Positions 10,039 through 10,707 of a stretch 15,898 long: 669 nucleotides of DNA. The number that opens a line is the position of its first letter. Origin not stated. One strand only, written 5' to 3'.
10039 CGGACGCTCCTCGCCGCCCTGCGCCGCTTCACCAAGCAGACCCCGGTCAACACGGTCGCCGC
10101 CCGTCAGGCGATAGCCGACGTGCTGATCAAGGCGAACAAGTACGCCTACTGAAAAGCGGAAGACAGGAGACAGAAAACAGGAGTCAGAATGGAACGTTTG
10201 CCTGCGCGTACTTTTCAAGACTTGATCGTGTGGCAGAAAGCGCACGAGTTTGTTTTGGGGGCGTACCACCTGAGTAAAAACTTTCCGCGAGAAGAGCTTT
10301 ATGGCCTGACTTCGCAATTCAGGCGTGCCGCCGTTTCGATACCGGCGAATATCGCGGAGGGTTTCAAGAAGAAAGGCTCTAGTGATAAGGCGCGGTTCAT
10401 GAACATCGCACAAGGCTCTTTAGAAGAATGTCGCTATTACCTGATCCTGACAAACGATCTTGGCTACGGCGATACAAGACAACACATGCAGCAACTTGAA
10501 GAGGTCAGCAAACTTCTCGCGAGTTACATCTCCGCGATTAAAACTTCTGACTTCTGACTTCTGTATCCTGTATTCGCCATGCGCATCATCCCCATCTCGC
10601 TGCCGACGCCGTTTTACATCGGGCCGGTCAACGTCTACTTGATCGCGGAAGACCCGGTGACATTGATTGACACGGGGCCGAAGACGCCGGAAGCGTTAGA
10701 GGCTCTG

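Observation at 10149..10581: Four-helix-bundle (23S rRNA-IVS/Avd-like) gene nested between inverted heptamer arrays: an IVS-like 'gene in a hairpin loop' cassette inside an mRNA operon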

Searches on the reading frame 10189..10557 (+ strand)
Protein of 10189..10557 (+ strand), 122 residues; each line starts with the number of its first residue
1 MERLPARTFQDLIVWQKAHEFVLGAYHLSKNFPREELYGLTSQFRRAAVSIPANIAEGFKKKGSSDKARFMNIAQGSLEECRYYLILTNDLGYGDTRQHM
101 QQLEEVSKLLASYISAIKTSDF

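Call 8: search_protein_families(library=pfam, proteins=[window:10189-10557:+])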
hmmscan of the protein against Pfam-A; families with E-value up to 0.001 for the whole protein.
window:10189-10557:+ (122 aa): 2 families
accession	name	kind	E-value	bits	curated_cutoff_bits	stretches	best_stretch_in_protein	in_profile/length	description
PF05635.17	23S_rRNA_IVP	-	6.5e-37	126.4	33.8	1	10-111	1-105/106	23S rRNA-intervening sequence protein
PF22296.2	bAvd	-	0.0001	23.2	40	1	12-114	1-104/107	bAvd-like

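Call 9: find_encoding_contigs(protein=window:10189-10557:+, flank=10000, max_places=10)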
Protein window:10189-10557:+ (122 aa): 4 contigs read that carry it; 3 places shown.
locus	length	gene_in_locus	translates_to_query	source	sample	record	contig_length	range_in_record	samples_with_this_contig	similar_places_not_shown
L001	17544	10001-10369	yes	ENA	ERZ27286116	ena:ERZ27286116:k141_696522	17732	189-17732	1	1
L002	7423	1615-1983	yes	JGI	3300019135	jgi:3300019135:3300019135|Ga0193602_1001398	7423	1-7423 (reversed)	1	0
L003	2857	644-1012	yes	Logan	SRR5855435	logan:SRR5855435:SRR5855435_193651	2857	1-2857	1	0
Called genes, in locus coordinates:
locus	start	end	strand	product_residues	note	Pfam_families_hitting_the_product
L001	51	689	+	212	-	-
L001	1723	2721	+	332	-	PF04434:SWIM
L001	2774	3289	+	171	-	PF01797:Y1_Tnp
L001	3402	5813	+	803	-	PF02737:3HCDH_N, PF00725:3HCDH, PF00378:ECH_1, PF16113:ECH_2 (weak)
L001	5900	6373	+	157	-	PF04073:tRNA_edit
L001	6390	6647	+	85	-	PF15919:HicB_lk_antitox (weak), PF15970:HicB-like_2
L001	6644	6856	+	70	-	PF07927:HicA_toxin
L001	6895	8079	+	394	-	PF00108:Thiolase_N, PF00109:ketoacyl-synt (weak), PF02803:Thiolase_C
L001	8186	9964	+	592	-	PF02771:Acyl-CoA_dh_N, PF02770:Acyl-CoA_dh_M, PF00441:Acyl-CoA_dh_1, PF08028:Acyl-CoA_dh_2, PF21263:Acyl-CoA-dh_C, PF21343:ACAD9-ACADV_C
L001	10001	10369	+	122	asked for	PF05635:23S_rRNA_IVP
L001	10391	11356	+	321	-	PF00753:Lactamase_B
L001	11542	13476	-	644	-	PF00932:LTD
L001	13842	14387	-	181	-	PF08241:Methyltransf_11, PF13489:Methyltransf_23, PF13847:Methyltransf_31 (faint), PF08242:Methyltransf_12 (weak), PF13649:Methyltransf_25 (weak)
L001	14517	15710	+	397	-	PF00595:PDZ (weak), PF04495:GRASP55_65 (faint), PF13180:PDZ_2, PF17820:PDZ_6, PF00595:PDZ, PF13180:PDZ_2, PF14685:PDZ_Tricorn (weak), PF17820:PDZ_6, +1 more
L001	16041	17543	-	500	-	?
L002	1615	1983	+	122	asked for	PF05635:23S_rRNA_IVP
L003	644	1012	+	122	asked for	PF05635:23S_rRNA_IVP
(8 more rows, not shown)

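Call 11: find_homologous_proteins(query=window:10189-10557:+, max_evalue=1e-10)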
Query window:10189-10557:+ (122 aa): 7998 proteins with E <= 1e-10 among 8000 candidates; the best 120 are listed.
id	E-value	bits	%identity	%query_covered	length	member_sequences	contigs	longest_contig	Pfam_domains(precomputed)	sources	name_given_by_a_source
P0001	3.7e-74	264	100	100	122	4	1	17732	PF05635.18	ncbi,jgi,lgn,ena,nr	ncbi:MAG TPA: four helix bundle protein [Pyrinomonadaceae bacterium]|nr:four helix bundle protein [P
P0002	6.2e-68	244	93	99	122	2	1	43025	PF05635.18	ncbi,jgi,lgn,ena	ncbi:MAG TPA: four helix bundle protein [Pyrinomonadaceae bacterium]|jgi:four helix bundle protein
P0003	1.2e-65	237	91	99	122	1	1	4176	PF05635.18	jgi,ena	-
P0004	1.3e-65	237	90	100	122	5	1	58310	PF05635.18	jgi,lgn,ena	jgi:four helix bundle protein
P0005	2.4e-64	233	88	99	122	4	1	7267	PF05635.18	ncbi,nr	ncbi:MAG TPA: four helix bundle protein [Pyrinomonadaceae bacterium]|nr:four helix bundle protein [P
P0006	3.3e-64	232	89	99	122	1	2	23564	PF05635.18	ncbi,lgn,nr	ncbi:MAG: hypothetical protein QOD28_981 [Acidobacteriota bacterium]|nr:hypothetical protein [Acidob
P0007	1.2e-63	230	88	99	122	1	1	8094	PF05635.18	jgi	jgi:four helix bundle protein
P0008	4.4e-63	229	87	99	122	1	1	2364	PF05635.18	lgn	-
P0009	6.2e-63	228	87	99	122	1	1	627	PF05635.18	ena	-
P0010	1.7e-62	227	85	99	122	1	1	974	PF05635.18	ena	-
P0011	5.9e-62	225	84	99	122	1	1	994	PF05635.18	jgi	jgi:four helix bundle protein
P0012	4.4e-61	222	85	99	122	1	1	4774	PF05635.18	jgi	jgi:four helix bundle protein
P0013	7.5e-61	221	85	99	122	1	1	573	PF05635.18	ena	-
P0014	5.2e-60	219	83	99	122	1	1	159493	PF05635.18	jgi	jgi:four helix bundle protein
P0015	1.9e-59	217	83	100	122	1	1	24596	PF05635.18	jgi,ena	-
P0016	1.4e-58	214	82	98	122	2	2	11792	PF05635.18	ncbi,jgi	-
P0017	2.1e-58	213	83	99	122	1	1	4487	PF05635.18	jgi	jgi:four helix bundle protein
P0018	4.0e-58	213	82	98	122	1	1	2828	PF05635.18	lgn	-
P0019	5.4e-58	212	82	98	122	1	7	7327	PF05635.18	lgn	-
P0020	6.5e-58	212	83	98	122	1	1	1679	PF05635.18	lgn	-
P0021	1.1e-57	211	81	99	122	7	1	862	PF05635.18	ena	-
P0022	1.3e-57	211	82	98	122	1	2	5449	PF22296.3,PF05635.18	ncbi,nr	ncbi:MAG: four helix bundle protein [Acidobacteriota bacterium]|nr:four helix bundle protein [Acidob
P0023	1.5e-57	211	83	99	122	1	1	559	PF05635.18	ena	-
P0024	2.3e-57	210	81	98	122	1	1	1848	PF22296.3,PF05635.18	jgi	jgi:four helix bundle protein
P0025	4.3e-57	209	79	100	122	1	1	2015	PF22296.3,PF05635.18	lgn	-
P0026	4.7e-57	209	80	98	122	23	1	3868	PF05635.18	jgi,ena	-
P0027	5.6e-57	209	79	99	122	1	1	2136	PF05635.18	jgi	jgi:four helix bundle protein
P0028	5.8e-57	209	82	98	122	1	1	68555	PF05635.18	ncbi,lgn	-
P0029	9.3e-57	208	79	98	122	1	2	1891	PF05635.18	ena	-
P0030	9.3e-57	208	79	98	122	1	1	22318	PF05635.18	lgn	-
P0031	1.1e-56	208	79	99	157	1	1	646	PF22296.3,PF05635.18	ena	-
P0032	1.3e-56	208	79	98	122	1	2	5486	PF22296.3,PF05635.18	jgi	jgi:four helix bundle protein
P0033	1.3e-56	208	78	98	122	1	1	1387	PF05635.18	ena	-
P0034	1.4e-56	208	79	99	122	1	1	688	PF05635.18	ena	-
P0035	1.7e-56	207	80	100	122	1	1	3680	PF05635.18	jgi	jgi:four helix bundle protein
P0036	1.8e-56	207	79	98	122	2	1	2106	PF05635.18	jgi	jgi:four helix bundle protein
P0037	1.9e-56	207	79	98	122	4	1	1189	PF05635.18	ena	-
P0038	2.1e-56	207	77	100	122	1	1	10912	PF05635.18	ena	-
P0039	2.3e-56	207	80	98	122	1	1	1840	PF05635.18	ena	-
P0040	2.6e-56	207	78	98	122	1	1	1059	PF05635.18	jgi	-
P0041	2.7e-56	207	79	100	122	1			PF05635.18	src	-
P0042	2.7e-56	207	79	99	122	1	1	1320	PF05635.18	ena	-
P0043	3.5e-56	206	79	99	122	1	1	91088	PF05635.18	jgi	jgi:four helix bundle protein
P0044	3.5e-56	206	80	99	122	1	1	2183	PF05635.18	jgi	jgi:four helix bundle protein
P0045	3.8e-56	206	79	98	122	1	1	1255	PF05635.18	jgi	jgi:four helix bundle protein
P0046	4.1e-56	206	78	99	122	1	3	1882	PF05635.18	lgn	-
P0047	4.4e-56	206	78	98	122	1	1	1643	PF22296.3,PF05635.18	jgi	jgi:four helix bundle protein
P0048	4.5e-56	206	79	96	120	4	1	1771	PF05635.18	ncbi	-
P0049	5.0e-56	206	78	98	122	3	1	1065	PF05635.18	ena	-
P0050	5.4e-56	206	78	98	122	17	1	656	PF05635.18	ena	-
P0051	5.7e-56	206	78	98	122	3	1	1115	PF05635.18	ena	-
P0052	6.1e-56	206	79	98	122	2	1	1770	PF22296.3,PF05635.18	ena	-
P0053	6.5e-56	205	78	98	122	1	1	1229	PF05635.18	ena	-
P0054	7.2e-56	205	78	100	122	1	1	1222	PF05635.18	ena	-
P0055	7.4e-56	205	78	98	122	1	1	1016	PF05635.18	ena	-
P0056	8.2e-56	205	80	98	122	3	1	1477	PF05635.18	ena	-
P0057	1.0e-55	205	78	98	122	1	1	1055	PF22296.3,PF05635.18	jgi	jgi:four helix bundle protein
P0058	1.1e-55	205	78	100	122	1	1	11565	PF05635.18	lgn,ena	-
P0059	1.2e-55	205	79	99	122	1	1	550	PF05635.18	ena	-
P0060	1.2e-55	205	79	99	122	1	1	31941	PF05635.18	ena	-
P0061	1.3e-55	204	78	98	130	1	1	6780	PF22296.3,PF05635.18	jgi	jgi:four helix bundle protein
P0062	1.4e-55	204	79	98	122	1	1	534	PF05635.18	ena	-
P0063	1.5e-55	204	79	99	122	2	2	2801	PF05635.18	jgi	jgi:four helix bundle protein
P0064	1.7e-55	204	78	98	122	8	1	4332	PF05635.18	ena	-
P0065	1.7e-55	204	79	98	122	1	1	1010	PF05635.18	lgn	-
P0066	1.7e-55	204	78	98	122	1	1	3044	PF05635.18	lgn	-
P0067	1.9e-55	204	76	98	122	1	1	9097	PF05635.18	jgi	jgi:four helix bundle protein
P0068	2.1e-55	204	77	100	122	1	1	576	PF22296.3,PF05635.18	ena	-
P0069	2.1e-55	204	79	99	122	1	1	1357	PF05635.18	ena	-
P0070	2.4e-55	204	77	98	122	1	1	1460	PF05635.18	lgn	-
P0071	2.5e-55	204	78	98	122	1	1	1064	PF05635.18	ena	-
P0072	2.6e-55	204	78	98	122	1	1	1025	PF05635.18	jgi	jgi:four helix bundle protein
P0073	2.8e-55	203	78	98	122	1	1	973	PF22296.3,PF05635.18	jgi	jgi:four helix bundle protein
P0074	2.9e-55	203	78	99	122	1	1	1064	PF05635.18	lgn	-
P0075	2.9e-55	203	76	99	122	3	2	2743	PF05635.18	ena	-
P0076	2.9e-55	203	79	99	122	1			PF05635.18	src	-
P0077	2.9e-55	203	78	98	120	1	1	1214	PF05635.18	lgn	-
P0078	2.9e-55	203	78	98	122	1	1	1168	PF05635.18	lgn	-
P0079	3.4e-55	203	76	100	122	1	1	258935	PF05635.18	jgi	jgi:four helix bundle protein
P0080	4.0e-55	203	77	99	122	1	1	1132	PF05635.18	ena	-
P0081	4.1e-55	203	78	98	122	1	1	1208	PF05635.18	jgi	jgi:four helix bundle protein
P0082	4.3e-55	203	79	98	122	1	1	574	PF05635.18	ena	-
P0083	4.5e-55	203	78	98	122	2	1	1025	PF05635.18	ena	-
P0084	4.8e-55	203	78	98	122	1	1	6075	PF05635.18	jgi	jgi:four helix bundle protein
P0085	5.0e-55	203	78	98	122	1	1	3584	PF05635.18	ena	-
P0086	5.7e-55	202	78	98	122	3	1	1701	PF22296.3,PF05635.18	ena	-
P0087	5.9e-55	202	78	98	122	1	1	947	PF05635.18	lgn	-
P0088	5.9e-55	202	78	98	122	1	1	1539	PF05635.18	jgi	jgi:four helix bundle protein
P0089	6.4e-55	202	78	99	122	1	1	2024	PF05635.18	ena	-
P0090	6.9e-55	202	77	98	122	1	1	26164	PF05635.18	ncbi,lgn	-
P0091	7.4e-55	202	78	98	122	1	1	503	PF05635.18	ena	-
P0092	7.4e-55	202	77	98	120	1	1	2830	PF05635.18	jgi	jgi:four helix bundle protein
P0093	7.9e-55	202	76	98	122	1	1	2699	PF05635.18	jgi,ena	-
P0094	8.1e-55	202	78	98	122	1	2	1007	PF05635.18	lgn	-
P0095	8.6e-55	202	77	98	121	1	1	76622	PF22296.3,PF05635.18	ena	-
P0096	9.4e-55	202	78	98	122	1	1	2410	PF05635.18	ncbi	-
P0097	9.4e-55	202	79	97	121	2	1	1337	PF22296.3,PF05635.18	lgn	-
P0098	1.0e-54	202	77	98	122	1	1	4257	PF05635.18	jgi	jgi:four helix bundle protein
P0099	1.0e-54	202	78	98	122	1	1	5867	PF05635.18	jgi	jgi:four helix bundle protein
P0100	1.2e-54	201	77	98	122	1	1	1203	PF22296.3,PF05635.18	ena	-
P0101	1.3e-54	201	78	98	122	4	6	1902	PF05635.18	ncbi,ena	-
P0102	1.5e-54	201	79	96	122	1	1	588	PF05635.18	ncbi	-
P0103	1.5e-54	201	75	100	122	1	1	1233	PF05635.18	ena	-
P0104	1.5e-54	201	75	100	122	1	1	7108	PF05635.18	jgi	jgi:four helix bundle protein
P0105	1.5e-54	201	79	100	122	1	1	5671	PF05635.18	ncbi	-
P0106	1.7e-54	201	79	96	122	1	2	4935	PF22296.3,PF05635.18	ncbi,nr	ncbi:MAG: four helix bundle protein [Acidobacteriota bacterium]|nr:four helix bundle protein [Acidob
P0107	1.7e-54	201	76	100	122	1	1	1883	PF05635.18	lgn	-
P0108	1.7e-54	201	77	98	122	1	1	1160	PF05635.18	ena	-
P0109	2.0e-54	201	75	100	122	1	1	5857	PF05635.18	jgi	jgi:four helix bundle protein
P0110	2.1e-54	201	76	96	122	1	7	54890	PF05635.18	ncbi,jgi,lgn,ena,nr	ncbi:MAG TPA: four helix bundle protein [Pyrinomonadaceae bacterium]|nr:four helix bundle protein [P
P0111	2.1e-54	201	77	98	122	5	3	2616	PF05635.18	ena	-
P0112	2.2e-54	201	80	98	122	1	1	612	PF05635.18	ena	-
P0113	2.2e-54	200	75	98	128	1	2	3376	PF05635.18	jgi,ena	-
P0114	2.3e-54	200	78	98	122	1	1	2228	PF22296.3,PF05635.18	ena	-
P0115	2.3e-54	200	76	99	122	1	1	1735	PF05635.18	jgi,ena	-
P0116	2.4e-54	200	74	100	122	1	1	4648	PF05635.18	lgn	-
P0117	2.7e-54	200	78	98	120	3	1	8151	PF05635.18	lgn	-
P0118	2.8e-54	200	77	98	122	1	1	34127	PF22296.3,PF05635.18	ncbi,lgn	ncbi:MAG: four helix bundle protein [Pyrinomonadaceae bacterium]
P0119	2.8e-54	200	77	98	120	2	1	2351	PF05635.18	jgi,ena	jgi:four helix bundle protein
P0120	3.1e-54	200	79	96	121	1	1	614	PF05635.18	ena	-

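Call 13: find_related_loci(query=window:10189-10557:+, collection=genome_contigs, flank=6000)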
Query window:10189-10557:+ (122 aa) in genome_contigs; peptide patterns used: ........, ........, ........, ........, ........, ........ (x = any residue, [..] = any of these).
600 stretches matched a pattern (row limit reached: there are more); 538 encode a relative of the query (tblastn E <= 1e-3); the best 80 are kept; 80 distinct loci.
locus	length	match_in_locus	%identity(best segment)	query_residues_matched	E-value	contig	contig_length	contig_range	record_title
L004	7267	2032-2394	88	1-121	1e-72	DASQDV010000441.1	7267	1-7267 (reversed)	MAG TPA_asm: Pyrinomonadaceae bacterium isolate SMAG_U11736 k141_1183945, whole genome shotgun sequence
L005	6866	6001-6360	80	1-120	1e-62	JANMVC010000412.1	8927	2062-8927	MAG: Pyrinomonadaceae bacterium isolate SOY_1_B_metabat.116 SOY_1_B_k141_4287818, whole genome shotgun sequence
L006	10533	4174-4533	77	1-120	5e-62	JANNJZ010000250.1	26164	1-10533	MAG: Pyrinomonadaceae bacterium isolate SOY_4_C_metabat_258 SOY_4_C_k141_3762235, whole genome shotgun sequence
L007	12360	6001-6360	77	1-120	6e-62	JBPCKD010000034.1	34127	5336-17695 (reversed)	MAG: Pyrinomonadaceae bacterium isolate TH_ant_mag_43 S1Ck127_4353672_flag_0_multi_13.9962_len_34127, whole genome shotg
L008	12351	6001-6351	76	1-117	1e-61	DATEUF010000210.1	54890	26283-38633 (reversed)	MAG TPA_asm: Pyrinomonadaceae bacterium isolate SMAG_U8334 k141_3275564, whole genome shotgun sequence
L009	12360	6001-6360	78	1-120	2e-61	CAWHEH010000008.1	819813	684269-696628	MAG: Blastocatellia bacterium isolate MFD00905.bin.2.1 genome assembly, contig: contig_46957, whole genome shotgun seque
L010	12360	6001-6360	76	1-120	1e-60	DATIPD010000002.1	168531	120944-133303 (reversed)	MAG TPA_asm: Pyrinomonadaceae bacterium isolate SMAG_U15841 k141_1506375, whole genome shotgun sequence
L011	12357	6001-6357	77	5-122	1e-60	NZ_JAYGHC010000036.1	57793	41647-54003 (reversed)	Cronbergia sp. UHCC 0137 00036__length=57793, whole genome shotgun sequence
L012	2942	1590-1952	75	1-121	9e-60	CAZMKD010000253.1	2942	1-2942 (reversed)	MAG TPA_asm: uncultured Verrucomicrobiota bacterium isolate binchicken_co165_124 genome assembly, contig: k141_2402142,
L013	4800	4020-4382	75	1-121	1e-59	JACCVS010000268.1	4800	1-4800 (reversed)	MAG: Acidobacteria bacterium isolate MGR_bin132 SD2897-2912_k127_5640899, whole genome shotgun sequence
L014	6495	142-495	75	3-120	3e-59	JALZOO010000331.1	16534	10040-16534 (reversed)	MAG: Acidobacteriota bacterium isolate SVA bin3 SD1478-80_k127_714464, whole genome shotgun sequence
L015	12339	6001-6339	78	5-117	3e-59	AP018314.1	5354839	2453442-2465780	Sphaerospermopsis kisseleviana NIES-73 DNA, nearly complete genome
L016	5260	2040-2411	72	1-122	8e-59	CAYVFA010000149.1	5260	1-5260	MAG TPA_asm: uncultured Smithella sp. isolate binchicken_co154_694 genome assembly, contig: NODE_35558_length_5260_cov_1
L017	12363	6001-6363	72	1-121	1e-58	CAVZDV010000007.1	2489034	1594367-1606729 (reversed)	MAG: uncultured Acidobacteriota bacterium isolate MFD09212.bin.1.122 genome assembly, contig: contig_9756, whole genome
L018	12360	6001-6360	72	1-120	2e-58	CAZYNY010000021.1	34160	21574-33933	MAG TPA_asm: uncultured Nitrospirota bacterium isolate binchicken_co213_54 genome assembly, contig: NODE_1858_length_341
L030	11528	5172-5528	72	3-121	2e-57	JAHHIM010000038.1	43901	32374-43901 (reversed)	MAG: Trichormus sp. ATA11-4-KO1 scaffold_61_c1, whole genome shotgun sequence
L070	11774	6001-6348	72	5-120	1e-54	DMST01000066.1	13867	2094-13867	MAG TPA_asm: Cytophagales bacterium isolate UBA9432 contig_6709, whole genome shotgun sequence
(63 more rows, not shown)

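Call 28: search_solved_structures(query=window:10189-10557:+, max_evalue=0.01)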
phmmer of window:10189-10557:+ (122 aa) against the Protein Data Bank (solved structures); distinct sequences matched with E-value up to 0.01: 2.
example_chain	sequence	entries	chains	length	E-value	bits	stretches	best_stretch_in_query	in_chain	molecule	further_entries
2gsc_A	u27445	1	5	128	2.5e-19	73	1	7-110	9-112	Putative uncharacterized protein XCC0516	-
2rld_A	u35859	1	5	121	5.7e-05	26.8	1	9-118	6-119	Uncharacterized protein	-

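Call 29: search_protein_families(library=ncbifam, proteins=[window:10189-10557:+])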
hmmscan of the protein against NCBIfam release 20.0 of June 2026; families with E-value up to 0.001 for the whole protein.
window:10189-10557:+ (122 aa): 4 families
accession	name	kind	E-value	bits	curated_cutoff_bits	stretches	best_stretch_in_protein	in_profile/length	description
TIGR02436.1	TIGR02436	subfamily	7.2e-35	119.5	24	1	14-118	1-109/109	four helix bundle protein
NF008911.0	PRK12275.1-2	subfamily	6e-33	113.8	137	1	7-119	2-117/118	hypothetical protein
NF008912.0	PRK12275.1-6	subfamily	6.6e-22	77.8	124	1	8-119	2-113/117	hypothetical protein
NF033474.1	DivGenRetAVD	equivalog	1.2e-06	28.8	80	1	12-108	1-97/104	diversity-generating retroelement protein Avd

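Call 30: search_protein_families(library=padloc, proteins=[window:10189-10557:+], max_evalue=0.01)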
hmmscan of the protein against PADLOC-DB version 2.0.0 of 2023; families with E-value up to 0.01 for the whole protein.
window:10189-10557:+ (122 aa): 0 families
